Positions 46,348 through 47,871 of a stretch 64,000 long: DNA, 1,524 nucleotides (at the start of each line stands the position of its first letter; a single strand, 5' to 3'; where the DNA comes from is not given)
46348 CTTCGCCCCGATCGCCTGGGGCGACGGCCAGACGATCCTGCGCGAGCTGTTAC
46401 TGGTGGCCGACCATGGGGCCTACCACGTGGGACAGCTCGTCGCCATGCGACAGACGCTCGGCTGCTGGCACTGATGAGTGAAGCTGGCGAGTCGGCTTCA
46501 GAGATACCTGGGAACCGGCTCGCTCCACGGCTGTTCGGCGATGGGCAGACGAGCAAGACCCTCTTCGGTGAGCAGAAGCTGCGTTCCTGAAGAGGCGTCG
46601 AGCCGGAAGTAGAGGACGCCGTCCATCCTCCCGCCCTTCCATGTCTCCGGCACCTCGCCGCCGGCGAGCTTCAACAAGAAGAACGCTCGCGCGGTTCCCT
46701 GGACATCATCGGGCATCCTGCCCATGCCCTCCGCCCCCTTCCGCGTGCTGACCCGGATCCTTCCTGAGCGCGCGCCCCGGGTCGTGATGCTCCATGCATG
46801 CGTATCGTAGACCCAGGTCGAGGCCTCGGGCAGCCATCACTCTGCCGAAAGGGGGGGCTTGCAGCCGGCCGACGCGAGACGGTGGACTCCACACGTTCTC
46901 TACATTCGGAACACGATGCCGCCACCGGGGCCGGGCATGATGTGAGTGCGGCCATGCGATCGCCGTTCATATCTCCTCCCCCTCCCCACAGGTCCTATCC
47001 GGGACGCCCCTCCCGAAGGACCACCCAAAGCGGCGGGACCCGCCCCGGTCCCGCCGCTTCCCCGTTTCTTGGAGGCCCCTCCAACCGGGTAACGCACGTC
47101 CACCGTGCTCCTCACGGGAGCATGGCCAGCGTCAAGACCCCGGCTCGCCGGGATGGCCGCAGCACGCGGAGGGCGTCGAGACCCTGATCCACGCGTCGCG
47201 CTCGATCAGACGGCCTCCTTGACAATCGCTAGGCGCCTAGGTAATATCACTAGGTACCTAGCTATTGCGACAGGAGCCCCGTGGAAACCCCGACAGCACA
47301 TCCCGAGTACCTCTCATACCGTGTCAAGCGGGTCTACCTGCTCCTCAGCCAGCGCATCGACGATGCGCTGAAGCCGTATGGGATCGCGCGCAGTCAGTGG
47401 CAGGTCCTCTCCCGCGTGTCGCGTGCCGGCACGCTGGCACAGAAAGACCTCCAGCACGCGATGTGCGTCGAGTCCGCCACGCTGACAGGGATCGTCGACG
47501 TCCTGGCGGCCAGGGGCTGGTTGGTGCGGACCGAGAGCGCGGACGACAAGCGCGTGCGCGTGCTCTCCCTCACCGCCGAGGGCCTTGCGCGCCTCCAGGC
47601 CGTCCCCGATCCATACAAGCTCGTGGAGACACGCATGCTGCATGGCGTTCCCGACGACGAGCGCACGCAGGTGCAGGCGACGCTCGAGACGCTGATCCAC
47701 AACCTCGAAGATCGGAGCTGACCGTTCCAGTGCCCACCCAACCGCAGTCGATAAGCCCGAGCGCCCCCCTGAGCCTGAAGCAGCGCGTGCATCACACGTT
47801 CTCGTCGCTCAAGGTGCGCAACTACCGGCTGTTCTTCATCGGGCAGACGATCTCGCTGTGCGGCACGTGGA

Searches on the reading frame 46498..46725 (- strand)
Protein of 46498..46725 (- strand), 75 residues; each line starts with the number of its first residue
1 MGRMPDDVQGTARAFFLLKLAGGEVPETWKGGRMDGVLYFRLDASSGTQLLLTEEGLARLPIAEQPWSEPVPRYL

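Call 11: search_protein_families(library=pfam, proteins=[window:46498-46725:-], max_evalue=0.01)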
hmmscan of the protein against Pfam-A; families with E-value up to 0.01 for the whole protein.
window:46498-46725:- (75 aa): 0 families

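Call 17: find_homologous_proteins(query=A2, max_evalue=0.01)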
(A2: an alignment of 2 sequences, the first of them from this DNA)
Query A2 (2 sequences) (75 aa, profile of the alignment): 5 proteins with E <= 0.01 among 15 candidates.
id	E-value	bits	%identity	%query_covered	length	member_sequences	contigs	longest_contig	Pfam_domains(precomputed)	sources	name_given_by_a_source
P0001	2.0e-40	154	100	100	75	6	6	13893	-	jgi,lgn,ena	-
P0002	3.5e-32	128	45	68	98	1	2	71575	-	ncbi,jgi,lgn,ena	-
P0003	2.6e-29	119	46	69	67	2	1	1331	-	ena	-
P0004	1.9e-23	100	44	85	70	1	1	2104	-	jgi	jgi:hypothetical protein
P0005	1.0e-21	94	44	85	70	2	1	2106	-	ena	-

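Call 19: find_encoding_contigs(protein=P0001, flank=3000, max_places=10)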
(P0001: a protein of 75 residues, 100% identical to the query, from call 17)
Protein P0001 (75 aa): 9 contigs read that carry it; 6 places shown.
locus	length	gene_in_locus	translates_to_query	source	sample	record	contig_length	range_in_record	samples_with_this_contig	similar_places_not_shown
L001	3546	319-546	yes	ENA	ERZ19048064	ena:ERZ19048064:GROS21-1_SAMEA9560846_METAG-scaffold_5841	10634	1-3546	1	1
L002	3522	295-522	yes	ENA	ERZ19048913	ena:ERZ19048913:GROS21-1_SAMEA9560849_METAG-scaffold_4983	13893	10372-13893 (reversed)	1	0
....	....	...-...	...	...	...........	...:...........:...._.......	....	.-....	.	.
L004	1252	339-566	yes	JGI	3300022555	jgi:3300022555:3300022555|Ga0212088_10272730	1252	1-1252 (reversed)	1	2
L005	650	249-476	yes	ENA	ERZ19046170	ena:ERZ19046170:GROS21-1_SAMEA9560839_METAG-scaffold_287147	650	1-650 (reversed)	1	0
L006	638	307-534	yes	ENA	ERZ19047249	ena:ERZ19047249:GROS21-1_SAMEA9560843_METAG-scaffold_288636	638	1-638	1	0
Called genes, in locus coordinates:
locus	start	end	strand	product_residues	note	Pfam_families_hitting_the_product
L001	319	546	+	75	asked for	-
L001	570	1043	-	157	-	-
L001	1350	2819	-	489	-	PF03816:LytR_cpsA_psr, PF13399:LytR_C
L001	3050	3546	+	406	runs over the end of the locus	PF04055:Radical_SAM, PF13353:Fer4_12 (faint)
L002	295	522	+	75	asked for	-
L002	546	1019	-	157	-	-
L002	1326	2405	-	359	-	PF03816:LytR_cpsA_psr, PF13399:LytR_C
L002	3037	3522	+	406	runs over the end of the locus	PF04055:Radical_SAM, PF13353:Fer4_12 (faint)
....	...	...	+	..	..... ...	-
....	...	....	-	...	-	-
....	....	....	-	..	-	?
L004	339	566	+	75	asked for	-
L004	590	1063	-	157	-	-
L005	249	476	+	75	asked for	-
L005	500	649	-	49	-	?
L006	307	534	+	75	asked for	-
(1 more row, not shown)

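Call 20: find_encoding_contigs(protein=P0002, flank=3000, max_places=10)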
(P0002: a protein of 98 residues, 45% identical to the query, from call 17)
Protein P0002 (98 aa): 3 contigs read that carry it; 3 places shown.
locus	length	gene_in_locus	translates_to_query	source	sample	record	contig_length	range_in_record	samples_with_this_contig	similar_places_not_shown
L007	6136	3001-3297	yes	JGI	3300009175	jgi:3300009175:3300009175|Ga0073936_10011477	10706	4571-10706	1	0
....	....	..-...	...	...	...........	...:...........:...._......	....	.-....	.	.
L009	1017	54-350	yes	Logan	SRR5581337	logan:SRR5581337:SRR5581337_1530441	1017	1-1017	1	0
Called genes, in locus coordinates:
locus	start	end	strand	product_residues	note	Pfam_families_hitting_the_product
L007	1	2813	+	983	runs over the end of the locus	PF04313:HSDR_N (weak), PF02384:N6_Mtase, PF20473:MmeI_Mtase (weak), PF07669:Eco57I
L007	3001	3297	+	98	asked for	-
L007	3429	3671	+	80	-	-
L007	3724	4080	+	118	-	-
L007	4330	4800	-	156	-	-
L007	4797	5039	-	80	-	-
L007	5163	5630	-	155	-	-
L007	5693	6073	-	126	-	PF13683:rve_3, PF13333:rve_2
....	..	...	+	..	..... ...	-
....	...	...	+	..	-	-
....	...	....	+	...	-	-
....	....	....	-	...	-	-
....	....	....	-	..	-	-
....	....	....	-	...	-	-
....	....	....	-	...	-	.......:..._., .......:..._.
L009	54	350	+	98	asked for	-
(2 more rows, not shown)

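Call 21: find_encoding_contigs(protein=P0004, flank=3000, max_places=10)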
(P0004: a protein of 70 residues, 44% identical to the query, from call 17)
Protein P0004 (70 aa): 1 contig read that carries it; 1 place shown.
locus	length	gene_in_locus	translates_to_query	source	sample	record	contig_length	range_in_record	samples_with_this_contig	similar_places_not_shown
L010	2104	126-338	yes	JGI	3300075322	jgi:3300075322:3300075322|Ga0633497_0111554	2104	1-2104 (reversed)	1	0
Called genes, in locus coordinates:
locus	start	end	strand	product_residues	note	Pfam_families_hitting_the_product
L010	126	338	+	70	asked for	-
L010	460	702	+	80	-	-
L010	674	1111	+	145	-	-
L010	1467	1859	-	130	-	-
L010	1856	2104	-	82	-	?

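Call 24: find_encoding_contigs(protein=P0003, flank=3000, max_places=10)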
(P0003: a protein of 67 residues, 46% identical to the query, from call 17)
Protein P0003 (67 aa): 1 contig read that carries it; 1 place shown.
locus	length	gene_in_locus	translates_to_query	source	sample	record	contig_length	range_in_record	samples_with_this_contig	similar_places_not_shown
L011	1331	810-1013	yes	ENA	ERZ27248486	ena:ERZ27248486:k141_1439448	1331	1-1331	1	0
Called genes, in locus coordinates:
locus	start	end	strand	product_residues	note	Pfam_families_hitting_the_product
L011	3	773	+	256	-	?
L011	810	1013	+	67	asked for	-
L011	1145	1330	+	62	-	?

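Call 25: find_encoding_contigs(protein=P0005, flank=3000, max_places=10)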
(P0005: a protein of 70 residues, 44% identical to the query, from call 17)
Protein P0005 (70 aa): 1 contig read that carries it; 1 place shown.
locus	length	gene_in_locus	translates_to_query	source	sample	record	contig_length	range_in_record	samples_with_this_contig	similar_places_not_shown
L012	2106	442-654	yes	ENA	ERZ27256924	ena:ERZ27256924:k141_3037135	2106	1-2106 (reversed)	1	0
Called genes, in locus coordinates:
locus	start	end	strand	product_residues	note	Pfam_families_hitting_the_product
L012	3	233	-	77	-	?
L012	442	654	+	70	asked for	-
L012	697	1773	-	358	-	-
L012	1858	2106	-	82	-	?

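Call 59: search_protein_families(library=ncbifam, proteins=[P0001], max_evalue=0.1)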
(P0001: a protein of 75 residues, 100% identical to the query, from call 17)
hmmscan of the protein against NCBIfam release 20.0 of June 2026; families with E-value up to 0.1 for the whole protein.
P0001 (75 aa): 0 families

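Call 60: search_protein_families(library=phrogs, proteins=[P0001], max_evalue=0.1)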
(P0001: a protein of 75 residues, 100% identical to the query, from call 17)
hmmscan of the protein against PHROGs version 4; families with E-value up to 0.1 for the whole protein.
P0001 (75 aa): 0 families

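Call 80: list_cluster_members(proteins=[P0002])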
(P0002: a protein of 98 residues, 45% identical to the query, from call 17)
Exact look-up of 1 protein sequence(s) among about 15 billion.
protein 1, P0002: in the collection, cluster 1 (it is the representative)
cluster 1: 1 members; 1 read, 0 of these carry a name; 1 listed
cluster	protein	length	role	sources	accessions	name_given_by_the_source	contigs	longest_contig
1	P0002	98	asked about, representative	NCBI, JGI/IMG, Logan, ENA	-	-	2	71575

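Call 85: search_protein_families(library=padloc, proteins=[P0001], max_evalue=0.01)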
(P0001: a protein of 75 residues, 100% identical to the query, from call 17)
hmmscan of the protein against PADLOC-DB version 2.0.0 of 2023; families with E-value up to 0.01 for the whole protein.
P0001 (75 aa): 0 families

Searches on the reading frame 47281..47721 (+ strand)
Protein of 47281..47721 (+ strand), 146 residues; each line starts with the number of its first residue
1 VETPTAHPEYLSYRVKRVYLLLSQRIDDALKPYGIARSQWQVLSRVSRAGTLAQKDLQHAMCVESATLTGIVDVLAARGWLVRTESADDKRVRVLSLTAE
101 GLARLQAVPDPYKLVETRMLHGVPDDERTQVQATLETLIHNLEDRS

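Call 11: search_protein_families(library=pfam, proteins=[window:47281-47721:+], max_evalue=0.01)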
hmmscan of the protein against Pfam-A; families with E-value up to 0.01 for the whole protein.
window:47281-47721:+ (146 aa): 4 families
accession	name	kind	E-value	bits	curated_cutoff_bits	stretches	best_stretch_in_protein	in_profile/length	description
PF01047.28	MarR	-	6.6e-13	48.8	24.6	1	37-92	3-58/59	MarR family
PF12802.13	MarR_2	-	1.2e-10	41.8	27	1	33-91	1-60/61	MarR family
PF13463.12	HTH_27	-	3.7e-05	24.4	22.2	1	37-101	3-68/68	Winged helix DNA-binding domain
PF22381.2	Staph_reg_Sar_Rot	-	0.003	18.1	27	1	30-101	7-78/85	Transcriptional regulator SarA/Rot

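Call 69: find_encoding_contigs(protein=window:47281-47721:+, flank=3000, max_places=10)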
Protein window:47281-47721:+ (146 aa): 6 contigs read that carry it; 6 places shown.
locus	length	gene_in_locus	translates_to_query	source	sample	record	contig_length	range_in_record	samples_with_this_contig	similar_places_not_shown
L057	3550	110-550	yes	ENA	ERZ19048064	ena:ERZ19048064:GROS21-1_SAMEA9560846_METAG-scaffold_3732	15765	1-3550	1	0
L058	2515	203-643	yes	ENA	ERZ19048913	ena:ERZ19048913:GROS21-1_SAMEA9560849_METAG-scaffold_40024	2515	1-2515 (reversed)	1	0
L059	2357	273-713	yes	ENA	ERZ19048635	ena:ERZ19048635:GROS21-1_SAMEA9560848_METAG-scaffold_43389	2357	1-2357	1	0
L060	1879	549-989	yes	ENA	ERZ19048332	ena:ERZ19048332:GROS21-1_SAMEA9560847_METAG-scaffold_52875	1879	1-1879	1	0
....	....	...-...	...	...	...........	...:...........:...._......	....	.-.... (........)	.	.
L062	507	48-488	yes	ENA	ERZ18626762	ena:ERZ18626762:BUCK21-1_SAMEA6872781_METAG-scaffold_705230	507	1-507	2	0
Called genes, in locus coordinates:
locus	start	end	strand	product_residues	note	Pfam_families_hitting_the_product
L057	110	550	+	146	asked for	PF01047:MarR, PF12802:MarR_2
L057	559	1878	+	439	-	PF05977:MFS_3, PF07690:MFS_1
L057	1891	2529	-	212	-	PF00881:Nitroreductase, PF14512:TM1586_NiRdase (faint)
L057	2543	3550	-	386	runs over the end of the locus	PF00248:Aldo_ket_red, PF13187:Fer4_9, PF13534:Fer4_17 (weak)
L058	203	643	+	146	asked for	PF01047:MarR, PF12802:MarR_2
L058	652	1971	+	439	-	PF05977:MFS_3, PF07690:MFS_1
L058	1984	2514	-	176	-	?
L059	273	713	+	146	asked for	PF01047:MarR, PF12802:MarR_2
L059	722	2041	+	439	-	PF05977:MFS_3, PF07690:MFS_1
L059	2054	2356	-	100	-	?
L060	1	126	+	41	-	?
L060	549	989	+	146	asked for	PF01047:MarR, PF12802:MarR_2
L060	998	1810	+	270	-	PF05977:MFS_3, PF07690:MFS_1, PF19451:DUF5989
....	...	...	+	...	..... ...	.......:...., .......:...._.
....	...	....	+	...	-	?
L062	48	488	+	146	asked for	PF01047:MarR, PF12802:MarR_2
